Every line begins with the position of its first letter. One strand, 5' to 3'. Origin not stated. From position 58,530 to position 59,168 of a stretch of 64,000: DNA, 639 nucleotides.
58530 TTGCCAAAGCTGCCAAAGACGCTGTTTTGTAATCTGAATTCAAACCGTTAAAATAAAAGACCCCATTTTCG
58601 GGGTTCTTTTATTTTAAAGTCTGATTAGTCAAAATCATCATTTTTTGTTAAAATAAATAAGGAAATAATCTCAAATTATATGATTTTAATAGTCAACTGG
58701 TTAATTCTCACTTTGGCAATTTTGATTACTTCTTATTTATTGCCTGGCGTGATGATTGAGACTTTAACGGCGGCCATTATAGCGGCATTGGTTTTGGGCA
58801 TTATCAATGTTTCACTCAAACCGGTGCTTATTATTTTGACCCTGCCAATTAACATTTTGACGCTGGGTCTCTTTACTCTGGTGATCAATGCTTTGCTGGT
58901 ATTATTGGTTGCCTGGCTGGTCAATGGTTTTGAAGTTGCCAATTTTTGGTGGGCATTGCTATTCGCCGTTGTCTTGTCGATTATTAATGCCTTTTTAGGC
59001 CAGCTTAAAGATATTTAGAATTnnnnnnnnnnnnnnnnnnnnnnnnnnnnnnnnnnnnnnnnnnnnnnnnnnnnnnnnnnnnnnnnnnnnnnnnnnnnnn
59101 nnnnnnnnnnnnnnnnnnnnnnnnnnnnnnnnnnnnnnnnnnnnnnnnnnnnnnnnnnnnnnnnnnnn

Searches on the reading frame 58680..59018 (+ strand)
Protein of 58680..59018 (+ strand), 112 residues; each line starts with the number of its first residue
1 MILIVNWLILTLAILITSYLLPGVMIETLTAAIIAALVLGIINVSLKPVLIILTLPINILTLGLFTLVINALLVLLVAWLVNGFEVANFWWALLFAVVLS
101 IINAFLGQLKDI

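Call 87: search_protein_families(library=pfam, proteins=[window:58680-59018:+], max_evalue=0.001)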
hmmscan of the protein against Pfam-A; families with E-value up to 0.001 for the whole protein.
window:58680-59018:+ (112 aa): 1 family
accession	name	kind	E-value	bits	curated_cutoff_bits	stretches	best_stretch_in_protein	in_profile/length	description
PF04020.18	Phage_holin_4_2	-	6.5e-32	110.7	28.8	1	1-105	1-105/105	Mycobacterial 4 TMS phage holin, superfamily IV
